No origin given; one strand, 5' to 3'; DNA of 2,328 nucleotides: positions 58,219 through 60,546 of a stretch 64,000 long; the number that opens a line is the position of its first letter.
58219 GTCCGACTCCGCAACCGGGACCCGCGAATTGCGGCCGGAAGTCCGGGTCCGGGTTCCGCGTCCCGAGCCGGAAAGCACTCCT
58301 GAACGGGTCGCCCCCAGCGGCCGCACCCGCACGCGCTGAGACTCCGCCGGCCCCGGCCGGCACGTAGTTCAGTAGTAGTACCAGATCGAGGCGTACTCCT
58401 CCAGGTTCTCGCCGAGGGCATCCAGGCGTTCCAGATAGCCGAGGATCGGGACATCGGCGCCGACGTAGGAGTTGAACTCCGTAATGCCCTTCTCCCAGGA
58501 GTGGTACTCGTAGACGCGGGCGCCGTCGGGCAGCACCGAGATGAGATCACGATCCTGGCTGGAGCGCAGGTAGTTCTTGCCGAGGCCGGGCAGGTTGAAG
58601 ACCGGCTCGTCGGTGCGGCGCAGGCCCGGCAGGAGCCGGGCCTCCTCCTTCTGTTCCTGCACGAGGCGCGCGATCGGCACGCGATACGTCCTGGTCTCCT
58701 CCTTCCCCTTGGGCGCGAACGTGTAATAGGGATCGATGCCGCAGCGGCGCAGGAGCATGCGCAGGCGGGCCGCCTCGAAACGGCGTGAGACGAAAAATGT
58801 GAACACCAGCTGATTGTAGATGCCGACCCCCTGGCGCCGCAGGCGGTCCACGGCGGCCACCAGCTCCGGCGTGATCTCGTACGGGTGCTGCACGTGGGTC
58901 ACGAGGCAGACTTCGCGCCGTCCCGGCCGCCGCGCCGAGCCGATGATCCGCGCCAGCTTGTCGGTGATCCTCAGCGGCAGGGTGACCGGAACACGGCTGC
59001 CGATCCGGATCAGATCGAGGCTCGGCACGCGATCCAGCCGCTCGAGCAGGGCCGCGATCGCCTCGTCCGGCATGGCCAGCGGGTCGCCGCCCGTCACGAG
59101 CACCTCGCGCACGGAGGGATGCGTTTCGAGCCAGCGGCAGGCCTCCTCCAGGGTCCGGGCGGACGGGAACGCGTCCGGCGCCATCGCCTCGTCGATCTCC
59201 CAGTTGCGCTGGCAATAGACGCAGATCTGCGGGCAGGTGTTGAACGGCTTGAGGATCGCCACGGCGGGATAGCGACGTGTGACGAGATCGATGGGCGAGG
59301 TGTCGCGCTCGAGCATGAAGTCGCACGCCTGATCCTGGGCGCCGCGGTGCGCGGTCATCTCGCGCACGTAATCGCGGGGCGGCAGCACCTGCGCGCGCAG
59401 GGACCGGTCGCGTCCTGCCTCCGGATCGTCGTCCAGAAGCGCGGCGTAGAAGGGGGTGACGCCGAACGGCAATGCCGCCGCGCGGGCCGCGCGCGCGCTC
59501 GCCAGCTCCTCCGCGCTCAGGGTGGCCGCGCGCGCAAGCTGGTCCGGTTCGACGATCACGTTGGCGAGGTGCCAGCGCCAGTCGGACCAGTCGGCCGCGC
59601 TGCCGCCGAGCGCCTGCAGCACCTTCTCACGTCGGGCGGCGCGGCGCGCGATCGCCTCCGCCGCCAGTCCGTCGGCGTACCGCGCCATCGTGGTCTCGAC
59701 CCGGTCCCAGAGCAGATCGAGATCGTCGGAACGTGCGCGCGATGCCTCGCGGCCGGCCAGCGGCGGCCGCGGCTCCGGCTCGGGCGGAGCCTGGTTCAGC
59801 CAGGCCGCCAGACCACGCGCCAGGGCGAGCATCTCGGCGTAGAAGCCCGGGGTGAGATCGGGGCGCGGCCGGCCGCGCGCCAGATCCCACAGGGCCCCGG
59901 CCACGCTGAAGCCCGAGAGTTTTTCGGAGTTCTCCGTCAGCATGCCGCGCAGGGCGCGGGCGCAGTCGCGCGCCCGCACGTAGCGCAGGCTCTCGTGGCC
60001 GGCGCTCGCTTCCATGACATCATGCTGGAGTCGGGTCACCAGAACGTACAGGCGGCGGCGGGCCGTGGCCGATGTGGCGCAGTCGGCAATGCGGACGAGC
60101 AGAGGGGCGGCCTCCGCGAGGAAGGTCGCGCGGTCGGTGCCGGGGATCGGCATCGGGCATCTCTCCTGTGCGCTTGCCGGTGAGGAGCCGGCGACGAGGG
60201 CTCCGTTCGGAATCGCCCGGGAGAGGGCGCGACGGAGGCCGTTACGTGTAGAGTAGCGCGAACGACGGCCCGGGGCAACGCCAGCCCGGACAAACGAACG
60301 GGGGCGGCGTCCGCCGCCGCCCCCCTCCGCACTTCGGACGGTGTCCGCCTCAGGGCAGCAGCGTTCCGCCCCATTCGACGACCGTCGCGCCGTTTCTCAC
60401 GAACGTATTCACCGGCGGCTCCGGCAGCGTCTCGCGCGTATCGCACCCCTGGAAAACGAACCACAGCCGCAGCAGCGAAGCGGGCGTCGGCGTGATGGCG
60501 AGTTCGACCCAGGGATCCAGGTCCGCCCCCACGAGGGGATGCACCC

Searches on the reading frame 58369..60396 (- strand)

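Call 24: search_protein_families(library=pfam, proteins=[window:58369-60396:-], max_evalue=0.001)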
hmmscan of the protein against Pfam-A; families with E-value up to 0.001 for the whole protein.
window:58369-60396:- (675 aa): 1 family
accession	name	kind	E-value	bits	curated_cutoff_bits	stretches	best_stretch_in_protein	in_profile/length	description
PF04055.27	Radical_SAM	-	2.1e-08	34.9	29.5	1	383-483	2-99/166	Radical SAM superfamily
